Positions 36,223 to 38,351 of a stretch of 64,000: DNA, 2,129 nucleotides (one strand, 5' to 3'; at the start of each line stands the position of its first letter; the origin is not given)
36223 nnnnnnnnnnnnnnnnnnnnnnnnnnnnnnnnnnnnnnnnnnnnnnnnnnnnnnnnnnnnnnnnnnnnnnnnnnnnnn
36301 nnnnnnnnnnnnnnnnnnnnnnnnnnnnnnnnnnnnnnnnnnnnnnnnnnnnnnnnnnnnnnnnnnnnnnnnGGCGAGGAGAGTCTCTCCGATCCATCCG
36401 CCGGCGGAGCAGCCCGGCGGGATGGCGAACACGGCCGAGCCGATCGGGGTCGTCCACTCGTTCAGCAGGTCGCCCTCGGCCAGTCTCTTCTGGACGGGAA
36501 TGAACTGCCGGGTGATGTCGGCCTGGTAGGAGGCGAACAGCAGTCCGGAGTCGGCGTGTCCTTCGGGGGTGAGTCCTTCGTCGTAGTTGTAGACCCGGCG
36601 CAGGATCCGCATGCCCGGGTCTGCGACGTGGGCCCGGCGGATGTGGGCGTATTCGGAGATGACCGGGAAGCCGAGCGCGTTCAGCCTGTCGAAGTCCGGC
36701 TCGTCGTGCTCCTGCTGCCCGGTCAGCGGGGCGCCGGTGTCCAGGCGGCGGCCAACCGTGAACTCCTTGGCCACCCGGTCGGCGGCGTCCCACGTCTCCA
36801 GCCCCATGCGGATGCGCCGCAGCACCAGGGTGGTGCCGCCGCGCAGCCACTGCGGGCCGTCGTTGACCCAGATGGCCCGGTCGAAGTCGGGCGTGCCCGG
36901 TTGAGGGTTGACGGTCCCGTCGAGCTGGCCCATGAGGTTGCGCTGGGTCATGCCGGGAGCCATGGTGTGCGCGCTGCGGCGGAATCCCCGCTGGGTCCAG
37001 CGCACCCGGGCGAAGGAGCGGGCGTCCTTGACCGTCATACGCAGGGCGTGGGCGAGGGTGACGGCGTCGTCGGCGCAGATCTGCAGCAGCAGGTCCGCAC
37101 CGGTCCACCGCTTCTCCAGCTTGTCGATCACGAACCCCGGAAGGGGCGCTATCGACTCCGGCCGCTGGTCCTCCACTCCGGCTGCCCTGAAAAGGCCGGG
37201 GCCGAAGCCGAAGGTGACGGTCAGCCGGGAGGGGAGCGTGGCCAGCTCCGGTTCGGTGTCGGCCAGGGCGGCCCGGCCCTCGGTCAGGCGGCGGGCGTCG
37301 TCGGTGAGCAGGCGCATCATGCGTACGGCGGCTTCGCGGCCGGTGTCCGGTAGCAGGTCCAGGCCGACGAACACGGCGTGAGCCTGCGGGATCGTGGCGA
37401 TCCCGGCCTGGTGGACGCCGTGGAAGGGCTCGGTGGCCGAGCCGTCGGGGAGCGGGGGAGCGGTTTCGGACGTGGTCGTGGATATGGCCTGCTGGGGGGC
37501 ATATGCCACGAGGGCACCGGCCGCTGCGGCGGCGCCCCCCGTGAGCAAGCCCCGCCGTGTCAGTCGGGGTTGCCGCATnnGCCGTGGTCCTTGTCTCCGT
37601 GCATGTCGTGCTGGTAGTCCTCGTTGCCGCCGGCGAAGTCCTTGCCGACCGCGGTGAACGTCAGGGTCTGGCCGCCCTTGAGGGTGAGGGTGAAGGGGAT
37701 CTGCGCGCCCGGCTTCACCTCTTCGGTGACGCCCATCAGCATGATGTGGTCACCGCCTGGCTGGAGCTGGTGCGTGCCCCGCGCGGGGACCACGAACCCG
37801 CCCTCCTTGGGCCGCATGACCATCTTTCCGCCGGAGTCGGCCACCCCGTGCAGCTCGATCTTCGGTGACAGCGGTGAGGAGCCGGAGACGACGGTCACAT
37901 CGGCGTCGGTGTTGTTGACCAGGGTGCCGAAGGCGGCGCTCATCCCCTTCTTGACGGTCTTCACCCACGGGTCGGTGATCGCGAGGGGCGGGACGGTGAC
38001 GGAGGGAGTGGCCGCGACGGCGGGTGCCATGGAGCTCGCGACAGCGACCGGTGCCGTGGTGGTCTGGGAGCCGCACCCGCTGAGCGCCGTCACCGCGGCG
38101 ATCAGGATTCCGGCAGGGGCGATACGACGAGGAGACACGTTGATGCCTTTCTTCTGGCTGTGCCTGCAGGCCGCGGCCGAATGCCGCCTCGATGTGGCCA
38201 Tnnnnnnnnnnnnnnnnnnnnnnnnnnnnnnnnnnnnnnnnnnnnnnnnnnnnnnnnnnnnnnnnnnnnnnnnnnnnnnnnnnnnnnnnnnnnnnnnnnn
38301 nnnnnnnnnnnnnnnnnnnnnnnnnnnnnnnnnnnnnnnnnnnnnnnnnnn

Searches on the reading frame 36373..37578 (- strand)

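Call 54: search_protein_families(library=pfam, proteins=[window:36373-37578:-], max_evalue=0.00001)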
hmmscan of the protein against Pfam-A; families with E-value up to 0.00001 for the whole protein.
window:36373-37578:- (402 aa): 2 families
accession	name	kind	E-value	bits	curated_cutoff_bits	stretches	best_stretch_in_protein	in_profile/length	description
PF20628.3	Dyp_perox_C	-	1.5e-37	129.4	20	1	211-390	1-165/166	Dyp-type peroxidase, C-terminal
PF04261.18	Dyp_perox_N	-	9.4e-31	107.2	20.4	1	57-200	1-146/146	Dyp-type peroxidase, N-terminal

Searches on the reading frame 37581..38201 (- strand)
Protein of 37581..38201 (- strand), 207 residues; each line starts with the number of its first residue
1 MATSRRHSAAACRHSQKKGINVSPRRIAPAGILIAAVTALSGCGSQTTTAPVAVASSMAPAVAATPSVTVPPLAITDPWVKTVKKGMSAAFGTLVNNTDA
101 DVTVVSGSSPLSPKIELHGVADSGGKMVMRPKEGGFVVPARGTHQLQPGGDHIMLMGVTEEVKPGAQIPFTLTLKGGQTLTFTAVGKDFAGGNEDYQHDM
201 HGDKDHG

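Call 54: search_protein_families(library=pfam, proteins=[window:37581-38201:-], max_evalue=0.00001)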
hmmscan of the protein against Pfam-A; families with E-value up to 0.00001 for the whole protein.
window:37581-38201:- (207 aa): 1 family
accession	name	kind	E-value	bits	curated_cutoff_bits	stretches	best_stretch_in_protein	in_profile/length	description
PF04314.18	PCuAC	-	1.1e-33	115.8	29.4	1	75-181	1-108/109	Copper chaperone PCu(A)C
